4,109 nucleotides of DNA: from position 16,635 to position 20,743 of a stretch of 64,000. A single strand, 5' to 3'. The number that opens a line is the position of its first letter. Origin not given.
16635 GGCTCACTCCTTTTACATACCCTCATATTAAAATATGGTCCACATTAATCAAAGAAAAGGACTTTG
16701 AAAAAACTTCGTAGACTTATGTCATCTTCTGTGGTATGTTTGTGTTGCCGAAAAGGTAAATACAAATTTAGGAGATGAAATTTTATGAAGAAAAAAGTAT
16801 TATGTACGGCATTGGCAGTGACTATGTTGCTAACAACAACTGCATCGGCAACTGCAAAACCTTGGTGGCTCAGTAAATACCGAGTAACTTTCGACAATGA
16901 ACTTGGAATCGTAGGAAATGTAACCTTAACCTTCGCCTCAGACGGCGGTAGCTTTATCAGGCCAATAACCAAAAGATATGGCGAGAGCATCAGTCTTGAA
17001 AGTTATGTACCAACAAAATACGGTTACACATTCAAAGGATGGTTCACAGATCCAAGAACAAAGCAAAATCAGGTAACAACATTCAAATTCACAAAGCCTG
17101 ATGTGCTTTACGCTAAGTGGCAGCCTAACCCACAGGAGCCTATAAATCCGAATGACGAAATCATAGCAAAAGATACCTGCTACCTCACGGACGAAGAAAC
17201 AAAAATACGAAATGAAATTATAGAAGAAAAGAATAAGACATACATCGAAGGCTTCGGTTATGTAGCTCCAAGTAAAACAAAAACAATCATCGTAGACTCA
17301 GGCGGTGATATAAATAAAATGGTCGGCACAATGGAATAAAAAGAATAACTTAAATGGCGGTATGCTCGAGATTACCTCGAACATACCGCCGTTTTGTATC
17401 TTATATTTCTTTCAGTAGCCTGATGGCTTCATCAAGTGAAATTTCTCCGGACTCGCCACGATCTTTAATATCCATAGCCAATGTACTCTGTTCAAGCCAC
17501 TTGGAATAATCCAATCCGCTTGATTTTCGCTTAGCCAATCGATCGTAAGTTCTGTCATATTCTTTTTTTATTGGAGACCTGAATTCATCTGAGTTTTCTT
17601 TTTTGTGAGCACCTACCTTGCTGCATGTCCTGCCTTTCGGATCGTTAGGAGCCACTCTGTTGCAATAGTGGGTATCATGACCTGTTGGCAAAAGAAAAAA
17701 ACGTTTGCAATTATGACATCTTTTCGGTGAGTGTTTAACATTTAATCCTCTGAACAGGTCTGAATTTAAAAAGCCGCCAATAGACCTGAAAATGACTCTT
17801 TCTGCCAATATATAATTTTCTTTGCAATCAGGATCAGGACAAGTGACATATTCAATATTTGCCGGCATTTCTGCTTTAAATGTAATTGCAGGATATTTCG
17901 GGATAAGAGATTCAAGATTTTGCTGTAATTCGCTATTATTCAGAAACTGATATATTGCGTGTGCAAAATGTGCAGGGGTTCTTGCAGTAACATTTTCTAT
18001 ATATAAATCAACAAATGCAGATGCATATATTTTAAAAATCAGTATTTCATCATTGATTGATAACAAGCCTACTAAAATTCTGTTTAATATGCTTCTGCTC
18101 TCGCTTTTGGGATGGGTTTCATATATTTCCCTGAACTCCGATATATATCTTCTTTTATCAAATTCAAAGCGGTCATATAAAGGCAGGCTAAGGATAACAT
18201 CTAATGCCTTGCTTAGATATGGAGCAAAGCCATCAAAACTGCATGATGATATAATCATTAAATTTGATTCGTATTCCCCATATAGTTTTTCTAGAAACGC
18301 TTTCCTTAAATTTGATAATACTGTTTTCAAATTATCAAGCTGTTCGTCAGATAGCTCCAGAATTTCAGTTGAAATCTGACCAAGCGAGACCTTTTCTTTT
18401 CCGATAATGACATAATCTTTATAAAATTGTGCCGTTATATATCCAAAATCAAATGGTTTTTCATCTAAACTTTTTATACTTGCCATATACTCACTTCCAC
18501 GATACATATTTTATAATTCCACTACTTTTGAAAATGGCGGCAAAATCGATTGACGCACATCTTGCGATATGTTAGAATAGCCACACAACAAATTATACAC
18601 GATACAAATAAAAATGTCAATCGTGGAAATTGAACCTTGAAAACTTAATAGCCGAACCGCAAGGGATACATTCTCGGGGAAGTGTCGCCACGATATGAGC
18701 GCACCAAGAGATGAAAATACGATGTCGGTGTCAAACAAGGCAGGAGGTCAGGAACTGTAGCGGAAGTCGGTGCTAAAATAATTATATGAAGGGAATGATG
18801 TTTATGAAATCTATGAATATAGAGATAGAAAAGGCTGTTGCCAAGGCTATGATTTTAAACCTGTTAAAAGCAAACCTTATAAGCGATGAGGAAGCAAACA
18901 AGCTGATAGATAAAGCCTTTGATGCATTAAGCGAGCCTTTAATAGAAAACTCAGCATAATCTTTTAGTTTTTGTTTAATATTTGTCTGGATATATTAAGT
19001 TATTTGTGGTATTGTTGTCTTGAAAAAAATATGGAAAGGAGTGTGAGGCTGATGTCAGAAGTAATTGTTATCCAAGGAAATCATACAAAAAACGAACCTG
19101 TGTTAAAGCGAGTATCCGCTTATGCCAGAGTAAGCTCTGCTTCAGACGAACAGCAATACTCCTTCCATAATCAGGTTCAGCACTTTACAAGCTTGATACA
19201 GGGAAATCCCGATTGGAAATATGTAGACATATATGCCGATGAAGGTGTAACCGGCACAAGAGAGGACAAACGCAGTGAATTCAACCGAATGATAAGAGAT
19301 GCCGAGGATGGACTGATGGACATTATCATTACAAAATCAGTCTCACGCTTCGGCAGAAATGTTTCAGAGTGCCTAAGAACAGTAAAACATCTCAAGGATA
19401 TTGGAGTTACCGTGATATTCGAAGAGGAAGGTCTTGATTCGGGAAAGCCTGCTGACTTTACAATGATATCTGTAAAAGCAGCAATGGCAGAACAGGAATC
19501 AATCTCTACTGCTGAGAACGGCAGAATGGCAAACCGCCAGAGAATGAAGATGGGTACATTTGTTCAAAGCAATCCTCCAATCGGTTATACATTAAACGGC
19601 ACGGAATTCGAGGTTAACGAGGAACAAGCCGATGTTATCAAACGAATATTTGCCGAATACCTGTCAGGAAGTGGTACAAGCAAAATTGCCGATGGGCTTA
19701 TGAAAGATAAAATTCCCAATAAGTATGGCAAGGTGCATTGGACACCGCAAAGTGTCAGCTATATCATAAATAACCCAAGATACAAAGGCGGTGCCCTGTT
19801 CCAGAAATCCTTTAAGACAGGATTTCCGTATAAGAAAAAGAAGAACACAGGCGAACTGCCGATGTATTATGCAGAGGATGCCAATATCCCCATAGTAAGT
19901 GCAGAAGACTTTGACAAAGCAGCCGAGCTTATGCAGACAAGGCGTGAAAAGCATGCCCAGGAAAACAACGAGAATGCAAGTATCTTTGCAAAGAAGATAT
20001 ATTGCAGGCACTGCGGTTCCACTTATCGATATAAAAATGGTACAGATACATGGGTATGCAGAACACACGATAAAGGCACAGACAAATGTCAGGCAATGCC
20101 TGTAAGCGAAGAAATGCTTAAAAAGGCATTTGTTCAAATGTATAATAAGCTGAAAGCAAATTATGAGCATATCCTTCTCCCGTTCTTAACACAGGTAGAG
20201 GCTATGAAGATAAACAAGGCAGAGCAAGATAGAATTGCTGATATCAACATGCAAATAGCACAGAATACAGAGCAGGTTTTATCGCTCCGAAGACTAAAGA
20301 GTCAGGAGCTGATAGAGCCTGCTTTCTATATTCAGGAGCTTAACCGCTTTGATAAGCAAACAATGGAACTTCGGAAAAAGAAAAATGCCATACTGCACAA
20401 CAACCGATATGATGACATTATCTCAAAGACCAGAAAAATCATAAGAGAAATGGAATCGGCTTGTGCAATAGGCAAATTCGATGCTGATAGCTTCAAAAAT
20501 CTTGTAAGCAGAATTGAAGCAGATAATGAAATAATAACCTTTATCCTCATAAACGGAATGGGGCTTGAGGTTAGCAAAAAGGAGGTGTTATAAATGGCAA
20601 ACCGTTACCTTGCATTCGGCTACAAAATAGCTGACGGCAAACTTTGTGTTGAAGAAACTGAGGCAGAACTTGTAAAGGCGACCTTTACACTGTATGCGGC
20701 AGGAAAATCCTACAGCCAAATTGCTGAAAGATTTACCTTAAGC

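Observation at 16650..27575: AT-rich accessory island with serine-recombinase genes and a polyvalent-type giant protein at the 3' end of a housekeeping gene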

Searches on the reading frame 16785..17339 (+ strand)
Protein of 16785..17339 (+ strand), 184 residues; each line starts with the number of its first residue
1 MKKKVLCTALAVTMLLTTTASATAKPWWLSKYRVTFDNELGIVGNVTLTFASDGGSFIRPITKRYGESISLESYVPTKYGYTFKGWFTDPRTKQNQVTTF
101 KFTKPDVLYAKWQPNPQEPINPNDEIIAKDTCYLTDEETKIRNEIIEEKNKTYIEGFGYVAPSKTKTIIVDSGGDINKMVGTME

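Call 3: search_protein_families(library=pfam, proteins=[window:16785-17339:+], max_evalue=0.01)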
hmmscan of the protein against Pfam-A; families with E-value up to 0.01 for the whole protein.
window:16785-17339:+ (184 aa): 3 families
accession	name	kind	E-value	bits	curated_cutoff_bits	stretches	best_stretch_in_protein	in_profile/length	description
PF09479.16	Flg_new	-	1.9e-11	44.3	27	1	47-111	2-65/65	Listeria-Bacteroides repeat domain (List_Bact_rpt)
PF20187.3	DUF6550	-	0.00084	20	27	1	147-184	152-190/190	Family of unknown function (DUF6550)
PF18998.6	Flg_new_2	-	0.0045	17.4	23.6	1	53-115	9-72/73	Divergent InlB B-repeat domain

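Call 55: search_protein_families(library=phrogs, proteins=[window:16785-17339:+], max_evalue=0.001)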
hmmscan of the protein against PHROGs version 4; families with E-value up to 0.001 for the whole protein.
window:16785-17339:+ (184 aa): 0 families

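Call 56: search_protein_families(library=ncbifam, proteins=[window:16785-17339:+], max_evalue=0.001)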
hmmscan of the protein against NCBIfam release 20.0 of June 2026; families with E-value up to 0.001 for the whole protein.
window:16785-17339:+ (184 aa): 1 family
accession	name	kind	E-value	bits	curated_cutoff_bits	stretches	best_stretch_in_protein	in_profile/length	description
TIGR02543.1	List_Bact_rpt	repeat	2.6e-06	27.7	20.95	1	76-115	1-43/44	TIGR02543 family repeat protein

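Call 72: search_protein_families(library=padloc, proteins=[window:16785-17339:+], max_evalue=0.01)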
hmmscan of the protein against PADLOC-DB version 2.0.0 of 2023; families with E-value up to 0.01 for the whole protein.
window:16785-17339:+ (184 aa): 0 families

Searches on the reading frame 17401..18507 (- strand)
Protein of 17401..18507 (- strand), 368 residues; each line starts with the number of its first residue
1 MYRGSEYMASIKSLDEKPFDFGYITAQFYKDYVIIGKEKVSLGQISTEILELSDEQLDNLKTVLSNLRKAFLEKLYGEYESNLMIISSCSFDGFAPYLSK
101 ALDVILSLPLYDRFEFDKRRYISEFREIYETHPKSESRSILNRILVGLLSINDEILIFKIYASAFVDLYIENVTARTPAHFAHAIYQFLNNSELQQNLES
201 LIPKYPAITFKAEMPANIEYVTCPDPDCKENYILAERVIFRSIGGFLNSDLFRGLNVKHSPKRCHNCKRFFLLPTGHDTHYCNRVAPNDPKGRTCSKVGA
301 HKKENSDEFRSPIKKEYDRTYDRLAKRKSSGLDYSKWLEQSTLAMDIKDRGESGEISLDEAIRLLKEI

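Call 3: search_protein_families(library=pfam, proteins=[window:17401-18507:-], max_evalue=0.01)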
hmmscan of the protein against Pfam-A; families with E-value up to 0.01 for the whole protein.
window:17401-18507:- (368 aa): 1 family
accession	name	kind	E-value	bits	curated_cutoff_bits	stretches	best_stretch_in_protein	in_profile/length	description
PF19553.4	DUF6076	-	3e-37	128.4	23.5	1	213-347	3-137/168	Family of unknown function (DUF6076)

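Call 41: find_related_loci(query=window:17401-18507:-, collection=viral_contigs, flank=10000)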
Query window:17401-18507:- (368 aa) in viral_contigs; peptide patterns used: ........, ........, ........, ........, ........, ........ (x = any residue, [..] = any of these).
2 stretches matched a pattern, but none encodes a relative of the query by tblastn (E <= 1e-3).

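Call 42: find_related_loci(query=window:17401-18507:-, collection=metagenome_contigs, flank=10000)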
Query window:17401-18507:- (368 aa) in metagenome_contigs; peptide patterns used: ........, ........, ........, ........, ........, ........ (x = any residue, [..] = any of these).
48 stretches matched a pattern; 4 encode a relative of the query (tblastn E <= 1e-3); 4 distinct loci.
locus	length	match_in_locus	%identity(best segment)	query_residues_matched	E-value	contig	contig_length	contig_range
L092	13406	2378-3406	36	25-364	6e-71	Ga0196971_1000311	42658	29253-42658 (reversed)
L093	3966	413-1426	36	25-357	2e-69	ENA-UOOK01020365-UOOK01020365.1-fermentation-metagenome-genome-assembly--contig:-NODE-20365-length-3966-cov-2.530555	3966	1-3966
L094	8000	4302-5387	35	3-357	4e-67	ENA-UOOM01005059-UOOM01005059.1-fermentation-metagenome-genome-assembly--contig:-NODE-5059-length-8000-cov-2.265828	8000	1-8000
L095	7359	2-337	50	253-368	1e-29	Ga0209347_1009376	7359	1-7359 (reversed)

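Call 55: search_protein_families(library=phrogs, proteins=[window:17401-18507:-], max_evalue=0.001)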
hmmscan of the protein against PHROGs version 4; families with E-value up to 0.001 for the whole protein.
window:17401-18507:- (368 aa): 0 families

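Call 56: search_protein_families(library=ncbifam, proteins=[window:17401-18507:-], max_evalue=0.001)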
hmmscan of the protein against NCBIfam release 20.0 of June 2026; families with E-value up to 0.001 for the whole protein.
window:17401-18507:- (368 aa): 0 families

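Call 59: search_dna_similar(query=window:17401-18507:-, collection=plasmids, mode=protein, max_rows=15)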
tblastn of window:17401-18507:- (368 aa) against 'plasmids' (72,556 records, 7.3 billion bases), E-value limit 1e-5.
Records with a match: 1; places in all: 1; records where one place covers at least 80% of the query: 1.
Best place of each record, by identity: <60% 1.
By first word of the organism name: Subdoligranulum 1.
By predicted mobility (MOB-suite, as given by PLSDB): non-mobilizable 1.
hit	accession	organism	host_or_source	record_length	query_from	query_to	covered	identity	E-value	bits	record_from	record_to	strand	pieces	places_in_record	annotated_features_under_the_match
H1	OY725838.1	Subdoligranulum variabile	-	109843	4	357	96%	33.5%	1e-57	209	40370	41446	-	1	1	record has no annotation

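Call 60: search_dna_similar(query=window:17401-18507:-, collection=phages, mode=protein, max_rows=15)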
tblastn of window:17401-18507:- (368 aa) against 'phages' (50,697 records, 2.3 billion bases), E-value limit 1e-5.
Records with a match: 1; places in all: 1; records where one place covers at least 80% of the query: 0.
Best place of each record, by identity: <60% 1.
By first word of the organism name: Bacteriophage 1.
By host as written in the record: - 1.
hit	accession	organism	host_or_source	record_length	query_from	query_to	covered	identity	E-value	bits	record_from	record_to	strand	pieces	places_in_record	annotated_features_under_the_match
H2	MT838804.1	Bacteriophage sp.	human fecal samples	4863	217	353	37%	32.4%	1e-10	69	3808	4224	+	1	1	record has no annotation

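Call 61: get_annotated_region(hit=H1, flank=20000)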
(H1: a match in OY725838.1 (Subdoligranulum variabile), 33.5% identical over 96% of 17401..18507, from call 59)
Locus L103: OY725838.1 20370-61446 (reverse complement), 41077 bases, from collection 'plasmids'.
description: Subdoligranulum variabile strain Subdoligranulum variabile TSDC17.2-1.1 genome assembly, plasmid: 4
organism: Subdoligranulum variabile (NCBI taxid 214851)
taxonomy: Bacteria; Bacillota; Clostridia; Eubacteriales; Oscillospiraceae; Subdoligranulum; Subdoligranulum variabile
host: -; source: -; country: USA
typing (MOB-suite, as given by PLSDB): non-mobilizable
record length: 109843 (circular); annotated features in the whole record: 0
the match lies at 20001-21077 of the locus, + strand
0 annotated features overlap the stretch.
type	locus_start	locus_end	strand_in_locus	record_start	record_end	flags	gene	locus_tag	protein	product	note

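Call 71: search_solved_structures(query=window:17401-18507:-, max_evalue=1)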
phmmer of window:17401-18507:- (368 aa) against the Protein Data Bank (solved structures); distinct sequences matched with E-value up to 1: 0.

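Call 72: search_protein_families(library=padloc, proteins=[window:17401-18507:-], max_evalue=0.01)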
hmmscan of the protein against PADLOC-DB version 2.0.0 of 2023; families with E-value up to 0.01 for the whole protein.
window:17401-18507:- (368 aa): 0 families

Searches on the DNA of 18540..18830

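Call 89: search_rna_families(source=window, start=18540, end=18830, threshold=evalue, max_evalue=10)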
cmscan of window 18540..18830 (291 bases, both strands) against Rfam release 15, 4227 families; matches with E-value up to 10: 1.
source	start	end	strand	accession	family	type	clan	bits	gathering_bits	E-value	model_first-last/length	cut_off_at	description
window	18550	18600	-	RF00240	RNA-OUT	Gene; antisense;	-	15.2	41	3.3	1-70/70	no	RNA-OUT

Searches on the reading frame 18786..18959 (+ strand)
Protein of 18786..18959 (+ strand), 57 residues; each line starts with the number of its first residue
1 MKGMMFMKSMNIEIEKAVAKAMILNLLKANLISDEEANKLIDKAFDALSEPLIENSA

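Call 3: search_protein_families(library=pfam, proteins=[window:18786-18959:+], max_evalue=0.01)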
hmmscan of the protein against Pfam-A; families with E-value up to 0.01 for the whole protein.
window:18786-18959:+ (57 aa): 1 family
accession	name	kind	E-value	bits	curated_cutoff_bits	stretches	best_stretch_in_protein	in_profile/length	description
PF17727.6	CtsR_C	-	0.0011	19.6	23.8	1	8-44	11-46/72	CtsR C-terminal dimerization domain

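Call 55: search_protein_families(library=phrogs, proteins=[window:18786-18959:+], max_evalue=0.001)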
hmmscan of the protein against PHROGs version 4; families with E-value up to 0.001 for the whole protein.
window:18786-18959:+ (57 aa): 0 families

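Call 56: search_protein_families(library=ncbifam, proteins=[window:18786-18959:+], max_evalue=0.001)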
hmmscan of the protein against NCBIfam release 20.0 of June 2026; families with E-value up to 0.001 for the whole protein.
window:18786-18959:+ (57 aa): 0 families

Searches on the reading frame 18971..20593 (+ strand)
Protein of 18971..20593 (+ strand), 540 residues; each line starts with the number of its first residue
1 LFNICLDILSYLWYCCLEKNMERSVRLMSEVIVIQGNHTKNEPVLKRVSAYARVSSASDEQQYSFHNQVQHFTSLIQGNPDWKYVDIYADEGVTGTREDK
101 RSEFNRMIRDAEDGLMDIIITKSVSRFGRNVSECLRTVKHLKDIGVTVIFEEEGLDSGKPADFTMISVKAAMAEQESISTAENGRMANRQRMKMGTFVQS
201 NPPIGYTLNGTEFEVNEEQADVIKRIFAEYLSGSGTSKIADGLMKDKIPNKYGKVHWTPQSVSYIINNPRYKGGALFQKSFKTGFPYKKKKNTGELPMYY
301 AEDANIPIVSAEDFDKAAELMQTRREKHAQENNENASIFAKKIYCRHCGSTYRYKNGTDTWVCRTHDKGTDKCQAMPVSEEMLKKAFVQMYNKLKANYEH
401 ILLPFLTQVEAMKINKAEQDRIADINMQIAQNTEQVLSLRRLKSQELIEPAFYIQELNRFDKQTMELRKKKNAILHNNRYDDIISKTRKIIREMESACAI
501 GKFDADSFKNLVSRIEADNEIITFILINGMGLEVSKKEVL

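Call 3: search_protein_families(library=pfam, proteins=[window:18971-20593:+], max_evalue=0.01)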
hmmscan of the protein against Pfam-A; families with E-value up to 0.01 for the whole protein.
window:18971-20593:+ (540 aa): 4 families
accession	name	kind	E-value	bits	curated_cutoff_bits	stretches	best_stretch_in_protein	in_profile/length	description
PF00239.26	Resolvase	-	1.4e-27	97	23.3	1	50-195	3-143/145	Resolvase, N terminal domain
PF07508.19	Recombinase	-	3e-19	69.6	21.1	1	217-324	1-102/102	Recombinase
PF13408.12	Zn_ribbon_recom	-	1.3e-08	35.5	25.3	1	339-391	2-57/58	Recombinase zinc beta ribbon domain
PF02892.21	zf-BED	-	0.0081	16.6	20.6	0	340-359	14-33/44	BED zinc finger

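Call 55: search_protein_families(library=phrogs, proteins=[window:18971-20593:+], max_evalue=0.001)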
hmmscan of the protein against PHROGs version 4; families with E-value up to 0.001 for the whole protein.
window:18971-20593:+ (540 aa): 3 families
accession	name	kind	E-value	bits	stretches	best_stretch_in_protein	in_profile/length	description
phrog_95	-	integration and excision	3e-114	383.9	1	17-520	59-558/651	integrase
phrog_125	-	DNA, RNA and nucleotide metabolism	6.5e-33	115.3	1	39-325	13-252/254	DNA invertase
phrog_6620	-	integration and excision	0.00034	21.2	0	42-152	52-156/201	transposase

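Call 56: search_protein_families(library=ncbifam, proteins=[window:18971-20593:+], max_evalue=0.001)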
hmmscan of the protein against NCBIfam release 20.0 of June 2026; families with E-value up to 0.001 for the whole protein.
window:18971-20593:+ (540 aa): 5 families
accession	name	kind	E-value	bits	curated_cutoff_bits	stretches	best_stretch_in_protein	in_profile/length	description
NF047343.1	SCCmet_CcrB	equivalog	1.9e-36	125.8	900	1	46-436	7-399/542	cassette chromosome recombinase CcrB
NF041201.1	recomb_XisF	equivalog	7.4e-26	91.1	375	1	50-448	3-399/465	fdxN element excision recombinase XisF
NF047344.1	SCCmet_CcrA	equivalog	7.7e-23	81.3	700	1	47-493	3-405/442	cassette chromosome recombinase CcrA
NF047347.1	SCCmet_CcrC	equivalog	1.6e-16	59.9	900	1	46-351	3-312/558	cassette chromosome recombinase CcrC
NF033518.0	transpos_IS607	equivalog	3.8e-09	36.4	110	1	39-152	49-155/187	IS607 family transposase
